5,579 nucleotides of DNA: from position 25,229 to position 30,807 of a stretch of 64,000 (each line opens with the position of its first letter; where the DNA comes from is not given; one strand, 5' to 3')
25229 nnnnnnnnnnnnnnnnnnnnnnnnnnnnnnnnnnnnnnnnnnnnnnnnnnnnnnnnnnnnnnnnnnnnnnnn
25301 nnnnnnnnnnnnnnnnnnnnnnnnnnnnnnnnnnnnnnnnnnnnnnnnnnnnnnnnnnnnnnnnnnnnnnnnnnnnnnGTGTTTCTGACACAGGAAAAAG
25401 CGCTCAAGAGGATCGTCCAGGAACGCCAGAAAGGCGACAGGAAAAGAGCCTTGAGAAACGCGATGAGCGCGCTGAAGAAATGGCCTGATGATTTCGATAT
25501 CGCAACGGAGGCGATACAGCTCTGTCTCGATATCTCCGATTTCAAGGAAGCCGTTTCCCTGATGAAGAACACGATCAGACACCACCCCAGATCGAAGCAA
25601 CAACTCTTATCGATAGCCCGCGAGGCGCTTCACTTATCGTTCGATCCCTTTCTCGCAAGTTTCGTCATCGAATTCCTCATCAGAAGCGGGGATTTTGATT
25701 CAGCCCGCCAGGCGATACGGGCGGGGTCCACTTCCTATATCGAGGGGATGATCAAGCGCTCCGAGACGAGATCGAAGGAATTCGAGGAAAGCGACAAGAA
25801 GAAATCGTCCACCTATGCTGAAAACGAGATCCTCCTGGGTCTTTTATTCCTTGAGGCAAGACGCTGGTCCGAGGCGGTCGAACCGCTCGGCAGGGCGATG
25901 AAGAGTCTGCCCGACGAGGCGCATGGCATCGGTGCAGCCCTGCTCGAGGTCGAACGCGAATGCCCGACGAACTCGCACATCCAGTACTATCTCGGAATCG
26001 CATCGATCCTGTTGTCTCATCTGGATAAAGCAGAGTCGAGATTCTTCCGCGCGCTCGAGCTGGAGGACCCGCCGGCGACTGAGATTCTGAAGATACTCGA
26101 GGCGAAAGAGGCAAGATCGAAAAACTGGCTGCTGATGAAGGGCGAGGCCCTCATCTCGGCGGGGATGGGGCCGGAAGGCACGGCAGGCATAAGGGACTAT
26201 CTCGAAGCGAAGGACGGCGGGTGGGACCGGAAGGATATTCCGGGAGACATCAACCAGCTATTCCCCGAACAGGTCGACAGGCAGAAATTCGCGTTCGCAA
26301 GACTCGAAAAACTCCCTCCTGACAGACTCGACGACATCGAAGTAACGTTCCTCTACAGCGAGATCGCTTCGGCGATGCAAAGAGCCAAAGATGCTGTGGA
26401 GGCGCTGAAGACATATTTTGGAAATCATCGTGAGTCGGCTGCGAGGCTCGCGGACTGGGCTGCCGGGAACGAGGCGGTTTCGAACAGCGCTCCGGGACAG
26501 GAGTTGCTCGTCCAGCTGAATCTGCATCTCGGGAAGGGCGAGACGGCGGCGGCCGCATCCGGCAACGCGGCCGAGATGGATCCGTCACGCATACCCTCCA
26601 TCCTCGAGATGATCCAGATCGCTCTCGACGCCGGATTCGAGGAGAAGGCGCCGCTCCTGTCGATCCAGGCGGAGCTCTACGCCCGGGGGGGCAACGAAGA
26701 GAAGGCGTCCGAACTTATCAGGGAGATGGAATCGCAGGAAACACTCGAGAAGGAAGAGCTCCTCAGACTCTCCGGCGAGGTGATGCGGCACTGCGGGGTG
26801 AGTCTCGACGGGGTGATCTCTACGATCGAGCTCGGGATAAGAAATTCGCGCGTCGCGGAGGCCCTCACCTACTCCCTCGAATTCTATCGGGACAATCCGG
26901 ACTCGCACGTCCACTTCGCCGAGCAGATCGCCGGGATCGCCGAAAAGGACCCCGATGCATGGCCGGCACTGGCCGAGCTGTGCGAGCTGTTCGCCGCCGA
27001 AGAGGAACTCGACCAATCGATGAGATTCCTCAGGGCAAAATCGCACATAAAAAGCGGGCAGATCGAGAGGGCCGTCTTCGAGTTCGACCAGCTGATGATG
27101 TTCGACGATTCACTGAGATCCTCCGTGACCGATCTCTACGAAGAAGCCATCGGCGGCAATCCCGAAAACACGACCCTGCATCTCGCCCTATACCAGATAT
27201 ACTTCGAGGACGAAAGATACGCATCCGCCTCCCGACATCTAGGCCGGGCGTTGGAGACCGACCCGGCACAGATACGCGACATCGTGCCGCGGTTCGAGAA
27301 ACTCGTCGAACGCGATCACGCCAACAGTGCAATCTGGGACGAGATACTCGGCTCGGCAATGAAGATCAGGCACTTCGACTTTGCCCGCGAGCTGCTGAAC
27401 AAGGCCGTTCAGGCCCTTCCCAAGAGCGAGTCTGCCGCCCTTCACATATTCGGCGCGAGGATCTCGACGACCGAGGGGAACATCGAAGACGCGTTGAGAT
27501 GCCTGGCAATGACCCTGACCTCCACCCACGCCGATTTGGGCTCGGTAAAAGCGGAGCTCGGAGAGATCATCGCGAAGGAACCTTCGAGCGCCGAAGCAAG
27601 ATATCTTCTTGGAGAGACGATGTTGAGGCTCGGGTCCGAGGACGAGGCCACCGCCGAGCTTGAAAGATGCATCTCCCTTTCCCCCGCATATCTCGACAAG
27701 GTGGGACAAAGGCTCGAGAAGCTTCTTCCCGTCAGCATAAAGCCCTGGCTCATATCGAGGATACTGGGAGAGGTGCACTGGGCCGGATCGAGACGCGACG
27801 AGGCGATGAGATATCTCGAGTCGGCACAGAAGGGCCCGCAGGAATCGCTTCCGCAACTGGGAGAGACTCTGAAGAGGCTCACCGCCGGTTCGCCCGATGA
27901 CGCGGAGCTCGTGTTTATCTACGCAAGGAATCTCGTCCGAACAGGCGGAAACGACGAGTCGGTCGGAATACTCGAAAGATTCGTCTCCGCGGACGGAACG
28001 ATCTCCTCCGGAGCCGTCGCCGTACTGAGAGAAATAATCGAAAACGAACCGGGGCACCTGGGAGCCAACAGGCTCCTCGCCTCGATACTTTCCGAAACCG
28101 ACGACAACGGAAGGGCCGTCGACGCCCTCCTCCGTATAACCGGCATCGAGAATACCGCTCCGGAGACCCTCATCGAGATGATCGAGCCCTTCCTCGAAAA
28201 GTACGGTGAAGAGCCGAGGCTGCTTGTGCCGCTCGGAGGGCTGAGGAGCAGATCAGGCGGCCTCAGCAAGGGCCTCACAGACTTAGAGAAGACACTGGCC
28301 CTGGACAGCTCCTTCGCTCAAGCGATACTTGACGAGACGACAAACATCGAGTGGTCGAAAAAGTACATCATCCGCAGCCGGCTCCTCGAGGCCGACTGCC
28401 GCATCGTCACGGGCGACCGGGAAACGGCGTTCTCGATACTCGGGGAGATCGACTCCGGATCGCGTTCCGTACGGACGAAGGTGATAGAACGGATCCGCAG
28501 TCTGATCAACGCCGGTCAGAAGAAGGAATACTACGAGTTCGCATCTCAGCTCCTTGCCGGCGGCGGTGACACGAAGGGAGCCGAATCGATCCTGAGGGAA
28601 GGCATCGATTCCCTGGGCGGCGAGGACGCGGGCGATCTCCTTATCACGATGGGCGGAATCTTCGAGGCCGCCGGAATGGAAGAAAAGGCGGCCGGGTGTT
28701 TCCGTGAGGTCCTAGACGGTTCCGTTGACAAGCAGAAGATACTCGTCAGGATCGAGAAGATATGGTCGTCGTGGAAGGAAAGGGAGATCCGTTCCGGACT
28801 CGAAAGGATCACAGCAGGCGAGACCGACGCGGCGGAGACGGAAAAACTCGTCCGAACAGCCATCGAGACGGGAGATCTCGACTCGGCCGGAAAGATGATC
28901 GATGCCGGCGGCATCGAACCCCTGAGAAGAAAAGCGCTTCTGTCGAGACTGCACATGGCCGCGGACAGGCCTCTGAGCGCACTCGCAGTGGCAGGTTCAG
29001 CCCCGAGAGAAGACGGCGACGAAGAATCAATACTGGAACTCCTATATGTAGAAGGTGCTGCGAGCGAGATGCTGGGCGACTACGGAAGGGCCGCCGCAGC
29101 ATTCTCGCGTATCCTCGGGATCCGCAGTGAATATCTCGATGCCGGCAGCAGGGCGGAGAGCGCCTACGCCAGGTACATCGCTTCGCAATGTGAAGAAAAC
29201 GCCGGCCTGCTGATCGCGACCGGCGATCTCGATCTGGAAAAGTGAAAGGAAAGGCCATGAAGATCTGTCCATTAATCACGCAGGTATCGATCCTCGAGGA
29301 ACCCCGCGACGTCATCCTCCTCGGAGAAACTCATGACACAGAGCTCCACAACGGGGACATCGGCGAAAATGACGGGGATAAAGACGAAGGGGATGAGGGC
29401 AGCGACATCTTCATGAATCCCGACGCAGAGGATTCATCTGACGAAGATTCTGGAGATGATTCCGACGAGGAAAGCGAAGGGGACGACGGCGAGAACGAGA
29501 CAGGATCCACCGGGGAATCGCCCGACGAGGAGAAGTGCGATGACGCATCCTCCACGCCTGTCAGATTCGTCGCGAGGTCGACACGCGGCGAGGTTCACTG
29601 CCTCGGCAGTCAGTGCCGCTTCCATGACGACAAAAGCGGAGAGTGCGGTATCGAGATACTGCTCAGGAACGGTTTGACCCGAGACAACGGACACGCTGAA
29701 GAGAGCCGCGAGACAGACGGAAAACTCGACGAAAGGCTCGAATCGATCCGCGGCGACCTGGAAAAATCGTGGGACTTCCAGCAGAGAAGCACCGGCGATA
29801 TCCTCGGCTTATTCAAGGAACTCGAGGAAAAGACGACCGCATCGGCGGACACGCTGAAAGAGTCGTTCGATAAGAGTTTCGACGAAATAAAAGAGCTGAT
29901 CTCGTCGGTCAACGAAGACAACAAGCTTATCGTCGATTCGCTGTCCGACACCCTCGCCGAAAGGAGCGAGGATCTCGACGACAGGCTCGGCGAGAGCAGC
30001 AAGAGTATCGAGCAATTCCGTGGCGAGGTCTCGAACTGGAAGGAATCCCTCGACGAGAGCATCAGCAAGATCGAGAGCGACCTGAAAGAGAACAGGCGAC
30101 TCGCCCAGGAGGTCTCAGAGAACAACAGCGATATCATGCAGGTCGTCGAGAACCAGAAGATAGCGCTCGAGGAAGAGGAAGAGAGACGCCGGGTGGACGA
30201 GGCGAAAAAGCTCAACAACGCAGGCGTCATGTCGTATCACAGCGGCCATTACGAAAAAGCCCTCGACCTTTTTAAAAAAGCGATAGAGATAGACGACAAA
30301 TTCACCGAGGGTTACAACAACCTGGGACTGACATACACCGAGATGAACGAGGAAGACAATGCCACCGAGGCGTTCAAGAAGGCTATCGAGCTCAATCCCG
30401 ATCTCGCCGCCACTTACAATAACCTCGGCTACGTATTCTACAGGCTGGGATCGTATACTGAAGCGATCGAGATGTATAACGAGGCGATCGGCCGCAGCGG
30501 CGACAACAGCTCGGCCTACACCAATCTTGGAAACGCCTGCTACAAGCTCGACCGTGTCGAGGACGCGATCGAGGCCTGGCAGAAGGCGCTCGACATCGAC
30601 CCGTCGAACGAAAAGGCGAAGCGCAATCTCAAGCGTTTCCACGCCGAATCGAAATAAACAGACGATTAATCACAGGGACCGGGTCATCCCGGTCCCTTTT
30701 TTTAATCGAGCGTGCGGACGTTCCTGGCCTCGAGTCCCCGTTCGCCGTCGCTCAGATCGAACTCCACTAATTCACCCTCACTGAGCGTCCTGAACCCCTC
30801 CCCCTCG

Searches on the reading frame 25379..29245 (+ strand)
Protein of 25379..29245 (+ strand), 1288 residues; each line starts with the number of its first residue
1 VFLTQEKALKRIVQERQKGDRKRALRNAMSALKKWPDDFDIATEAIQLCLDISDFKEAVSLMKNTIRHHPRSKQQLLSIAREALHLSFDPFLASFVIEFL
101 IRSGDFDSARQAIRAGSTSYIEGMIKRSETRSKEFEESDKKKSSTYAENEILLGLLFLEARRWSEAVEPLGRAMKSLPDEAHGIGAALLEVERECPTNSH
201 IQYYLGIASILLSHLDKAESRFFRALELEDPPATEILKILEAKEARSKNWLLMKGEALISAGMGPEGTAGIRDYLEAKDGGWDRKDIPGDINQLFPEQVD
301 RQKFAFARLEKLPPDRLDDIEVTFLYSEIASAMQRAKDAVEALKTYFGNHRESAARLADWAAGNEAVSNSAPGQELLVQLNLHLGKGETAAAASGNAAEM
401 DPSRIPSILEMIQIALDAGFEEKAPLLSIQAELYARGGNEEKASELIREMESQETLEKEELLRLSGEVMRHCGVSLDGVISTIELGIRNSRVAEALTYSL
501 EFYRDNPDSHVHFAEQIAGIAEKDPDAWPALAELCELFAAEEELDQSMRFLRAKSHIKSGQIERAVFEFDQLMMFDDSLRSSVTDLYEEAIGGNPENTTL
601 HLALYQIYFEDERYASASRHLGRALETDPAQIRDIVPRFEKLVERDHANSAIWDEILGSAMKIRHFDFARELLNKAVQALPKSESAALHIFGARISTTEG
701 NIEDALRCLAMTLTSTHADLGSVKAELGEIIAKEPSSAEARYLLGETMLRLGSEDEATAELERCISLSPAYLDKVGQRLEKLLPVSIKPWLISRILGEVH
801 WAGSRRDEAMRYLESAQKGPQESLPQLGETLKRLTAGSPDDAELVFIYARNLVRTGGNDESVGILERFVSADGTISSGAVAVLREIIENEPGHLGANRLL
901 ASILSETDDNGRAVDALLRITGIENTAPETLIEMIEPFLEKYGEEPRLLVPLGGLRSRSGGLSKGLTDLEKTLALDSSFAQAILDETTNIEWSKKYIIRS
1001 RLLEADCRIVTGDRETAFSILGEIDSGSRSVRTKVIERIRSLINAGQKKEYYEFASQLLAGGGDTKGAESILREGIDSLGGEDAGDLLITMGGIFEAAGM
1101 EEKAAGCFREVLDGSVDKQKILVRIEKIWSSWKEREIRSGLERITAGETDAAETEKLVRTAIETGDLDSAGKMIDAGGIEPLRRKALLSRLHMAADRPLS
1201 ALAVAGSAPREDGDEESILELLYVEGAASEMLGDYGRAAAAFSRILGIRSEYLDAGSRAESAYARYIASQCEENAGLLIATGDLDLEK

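Call 8: search_protein_families(library=pfam, proteins=[window:25379-29245:+], max_evalue=0.01)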
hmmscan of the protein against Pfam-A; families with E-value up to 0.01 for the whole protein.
window:25379-29245:+ (1288 aa): 20 families
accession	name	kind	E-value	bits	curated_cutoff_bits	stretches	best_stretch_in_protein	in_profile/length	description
PF14559.12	TPR_19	-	1.1e-28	99.7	25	2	586-631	13-58/68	Tetratricopeptide repeat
PF13428.12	TPR_14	-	2.3e-14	52.9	23.5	0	739-770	2-33/44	Tetratricopeptide repeat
PF07719.23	TPR_2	-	1e-13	50.6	27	0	738-770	1-33/34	Tetratricopeptide repeat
PF13432.12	TPR_16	-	4.1e-09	37.1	32.7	0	727-763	20-56/65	Tetratricopeptide repeat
PF13174.12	TPR_6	-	5.4e-09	36.6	26.3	0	739-769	1-31/33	Tetratricopeptide repeat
PF14561.12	TPR_20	-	3.8e-08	34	25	0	878-921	6-49/90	Tetratricopeptide repeat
PF13181.12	TPR_8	-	3.4e-07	30.3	25.7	0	738-770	1-33/34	Tetratricopeptide repeat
PF13431.12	TPR_17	-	7.9e-07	29.3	24.4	0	730-757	5-32/34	Tetratricopeptide repeat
PF25058.1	ARM_TT21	-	1.3e-06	28.9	27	0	601-711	10-119/155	Tetratricopeptide repeat protein 21 ARM repeat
PF12895.13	ANAPC3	-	3e-06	27.8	27.2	0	733-764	18-82/82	Anaphase-promoting complex, cyclosome, subunit 3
PF23914.1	TPR_CcmH_CycH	-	4.8e-06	26.9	42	0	730-770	42-82/158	Cytochrome c-type biogenesis protein H TPR domain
PF13424.12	TPR_12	-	2.5e-05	24.8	30.1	0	735-767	42-74/77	Tetratricopeptide repeat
PF25060.1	ARM_TT21_2nd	-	8.9e-05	22.5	27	0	724-773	208-257/270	Tetratricopeptide repeat protein 21 second ARM domain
PF25062.1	ARM_TT21_N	-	0.00028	21.1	40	0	429-548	105-222/222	Tetratricopeptide repeat protein 21 N-terminal ARM repeat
PF23300.3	HEAT_Nup120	-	0.00054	20.3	29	0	152-214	31-98/170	Nucleoporin Nup120, HEAT repeats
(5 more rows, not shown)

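Call 9: search_protein_families(library=ncbifam, proteins=[window:25379-29245:+], max_evalue=0.01)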
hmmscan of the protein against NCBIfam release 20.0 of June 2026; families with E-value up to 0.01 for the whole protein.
window:25379-29245:+ (1288 aa): 12 families
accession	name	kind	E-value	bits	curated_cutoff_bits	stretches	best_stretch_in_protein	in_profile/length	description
TIGR02917.1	PEP_TPR_lipo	equivalog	2.8e-19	68.5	312.2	1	727-768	45-86/899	XrtA/PEP-CTERM system TPR-repeat protein PrsT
NF040959.1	MamA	equivalog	8.3e-18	64.6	200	0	724-771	125-172/204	magnetosome protein MamA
TIGR00540.1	TPR_hemY_coli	hypoth_equivalog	7.5e-13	48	142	0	556-631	287-359/385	heme biosynthesis-associated TPR protein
NF052415.1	T3SS_chap_SctY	equivalog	1.5e-07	31.9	70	0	819-870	55-105/106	type III secretion apparatus assembly chaperone SctY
TIGR02521.1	type_IV_pilW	equivalog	8.1e-07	28.8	154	0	134-181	18-65/234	type IV pilus biogenesis/stability protein PilW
NF008757.0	PRK11788.1-5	equivalog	1.3e-06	27.8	363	0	521-645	134-261/388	lipopolysaccharide assembly protein LapB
NF008756.0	PRK11788.1-4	equivalog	5.5e-05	22.4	474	1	530-678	143-293/389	lipopolysaccharide assembly protein LapB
TIGR02795.1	tol_pal_ybgF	equivalog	0.00019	22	90.1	0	734-766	35-67/119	tol-pal system protein YbgF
NF033920.0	C39_PA2778_fam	equivalog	0.00023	20.7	150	0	5-80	156-231/255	PA2778 family cysteine peptidase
NF033758.1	gliding_GltE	equivalog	0.00028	20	225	0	701-769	49-117/411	adventurous gliding motility TPR repeat lipoprotein GltE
NF008755.0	PRK11788.1-3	equivalog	0.0014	18.1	430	0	659-753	189-281/388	lipopolysaccharide assembly protein LapB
NF047558.1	TPR_END_plus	domain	0.0021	18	32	0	745-775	6-36/56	TPR end-of-group domain-containing protein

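Call 72: search_protein_families(library=padloc, proteins=[window:25379-29245:+], max_evalue=0.001)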
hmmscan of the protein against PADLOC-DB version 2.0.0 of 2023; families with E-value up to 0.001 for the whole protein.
window:25379-29245:+ (1288 aa): 0 families

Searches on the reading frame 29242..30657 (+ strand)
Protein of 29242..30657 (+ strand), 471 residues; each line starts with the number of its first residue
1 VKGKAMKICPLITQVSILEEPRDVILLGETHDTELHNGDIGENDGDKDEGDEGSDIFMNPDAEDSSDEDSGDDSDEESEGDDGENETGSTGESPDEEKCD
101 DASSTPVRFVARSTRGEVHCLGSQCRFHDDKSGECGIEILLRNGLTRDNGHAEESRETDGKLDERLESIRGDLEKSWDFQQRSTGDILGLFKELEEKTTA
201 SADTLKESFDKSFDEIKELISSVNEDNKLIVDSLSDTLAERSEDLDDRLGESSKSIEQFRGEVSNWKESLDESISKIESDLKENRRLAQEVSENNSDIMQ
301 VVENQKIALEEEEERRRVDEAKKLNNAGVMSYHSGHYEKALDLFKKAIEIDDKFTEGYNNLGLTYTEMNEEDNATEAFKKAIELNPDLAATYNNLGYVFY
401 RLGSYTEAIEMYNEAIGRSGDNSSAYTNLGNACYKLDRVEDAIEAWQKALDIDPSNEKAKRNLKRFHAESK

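Call 8: search_protein_families(library=pfam, proteins=[window:29242-30657:+], max_evalue=0.01)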
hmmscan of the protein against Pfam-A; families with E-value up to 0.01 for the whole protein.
window:29242-30657:+ (471 aa): 28 families (the best 25 are shown)
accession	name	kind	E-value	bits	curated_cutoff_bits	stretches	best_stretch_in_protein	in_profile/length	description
PF00515.34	TPR_1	-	2.9e-35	119.1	27.8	4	424-456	2-34/34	Tetratricopeptide repeat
PF07719.23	TPR_2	-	2.9e-30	102.3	27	4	425-456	3-34/34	Tetratricopeptide repeat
PF13414.12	TPR_11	-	5.8e-28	96.7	26.8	4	365-403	4-42/42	TPR repeat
PF13181.12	TPR_8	-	3.4e-25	86.4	25.7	3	356-387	2-33/34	Tetratricopeptide repeat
PF13424.12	TPR_12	-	1.6e-19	70.3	30.1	2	358-416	6-72/77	Tetratricopeptide repeat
PF13374.12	TPR_10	-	4.3e-17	62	27.5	1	388-416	1-29/42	Tetratricopeptide repeat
PF13432.12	TPR_16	-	6.5e-17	62.1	32.7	2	395-456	3-64/65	Tetratricopeptide repeat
PF13431.12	TPR_17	-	1.9e-16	59.3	24.4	2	377-410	1-34/34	Tetratricopeptide repeat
PF14559.12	TPR_19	-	4.6e-13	49.7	25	2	403-459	5-61/68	Tetratricopeptide repeat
PF13428.12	TPR_14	-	4.6e-12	45.8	23.5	0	393-431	5-43/44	Tetratricopeptide repeat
PF13176.12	TPR_7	-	4.9e-11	42.3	27.9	0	425-457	1-33/36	Tetratricopeptide repeat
PF23914.1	TPR_CcmH_CycH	-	1.1e-09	38.8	42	1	359-458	54-156/158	Cytochrome c-type biogenesis protein H TPR domain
PF25063.1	ARM_TT21_C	-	1.3e-08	35.4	35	1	347-462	87-203/209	Tetratricopeptide repeat protein 21 C-terminal ARM domain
PF13174.12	TPR_6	-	3.8e-08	33.9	26.3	0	361-387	6-32/33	Tetratricopeptide repeat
PF12895.13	ANAPC3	-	5.8e-08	33.4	27.2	1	369-448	3-81/82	Anaphase-promoting complex, cyclosome, subunit 3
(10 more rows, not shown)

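Call 9: search_protein_families(library=ncbifam, proteins=[window:29242-30657:+], max_evalue=0.01)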
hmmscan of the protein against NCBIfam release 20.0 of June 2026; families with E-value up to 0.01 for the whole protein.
window:29242-30657:+ (471 aa): 35 families (the best 25 are shown)
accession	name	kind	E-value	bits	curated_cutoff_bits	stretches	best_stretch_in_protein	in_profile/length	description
NF040959.1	MamA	equivalog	1.4e-22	80.1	200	1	321-463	37-179/204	magnetosome protein MamA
TIGR02521.1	type_IV_pilW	equivalog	2.4e-22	79.6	154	1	321-469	31-181/234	type IV pilus biogenesis/stability protein PilW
TIGR02917.1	PEP_TPR_lipo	equivalog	6e-15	54.2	312.2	1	321-468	397-544/899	XrtA/PEP-CTERM system TPR-repeat protein PrsT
NF033762.1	social_mot_Tgl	equivalog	2.3e-14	53.4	225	1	321-463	31-176/252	social motility TPR repeat lipoprotein Tgl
NF047507.1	TPR_BatC_Lepto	exception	6.4e-14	51.9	175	2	394-464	63-137/214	TPR repeat-containing protein BatC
NF008391.2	PRK11189.1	equivalog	1.5e-13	51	250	2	378-455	88-165/297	lipoprotein NlpI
TIGR00990.1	3a0801s09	subfamily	4.4e-12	45.4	757.25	1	354-456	330-432/615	mitochondrial import receptor subunit TOM70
NF002725.1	PRK02603.1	equivalog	9.7e-12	45.2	143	2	293-366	46-117/173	photosystem I assembly protein Ycf3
NF033920.0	C39_PA2778_fam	equivalog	9.7e-12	44.8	150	2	326-386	195-255/255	PA2778 family cysteine peptidase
TIGR02552.1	LcrH_SycD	equivalog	1.4e-10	41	104.8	2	395-460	58-123/136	SycD/LcrH family type III secretion system chaperone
NF047371.1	FlcA_CTERM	equivalog_domain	1.8e-08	33.3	300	1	214-455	281-539/646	periplasmic flagellar collar protein FlcA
NF047558.1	TPR_END_plus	domain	2.9e-08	33.5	32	0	359-388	3-32/56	TPR end-of-group domain-containing protein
NF033758.1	gliding_GltE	equivalog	3.6e-08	32.8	225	1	309-465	34-196/411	adventurous gliding motility TPR repeat lipoprotein GltE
TIGR03939.1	PGA_TPR_OMP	equivalog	1.9e-07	29.7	366.65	1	334-437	99-202/800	poly-beta-1,6 N-acetyl-D-glucosamine export porin PgaA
NF040561.1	PrimPol_Msp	equivalog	1.9e-06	26.7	200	2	336-446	6-108/515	CRISPR-associated primase-polymerase type A1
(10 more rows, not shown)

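Call 72: search_protein_families(library=padloc, proteins=[window:29242-30657:+], max_evalue=0.001)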
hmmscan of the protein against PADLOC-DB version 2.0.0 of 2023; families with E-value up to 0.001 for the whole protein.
window:29242-30657:+ (471 aa): 3 families
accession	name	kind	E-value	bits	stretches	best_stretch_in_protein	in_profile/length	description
PDLC00598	ZorA1|ZorA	-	0.00028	17.4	1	194-317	333-446/663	MotA/ExbB/TolQ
PDLC00650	ZorA3|ZorA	-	0.00057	16.5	1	171-346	356-531/1063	MotA/ExbB/TolQ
PDLC00601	ZorA1|ZorA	-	0.0009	16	0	151-349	356-559/699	MotA/ExbB/TolQ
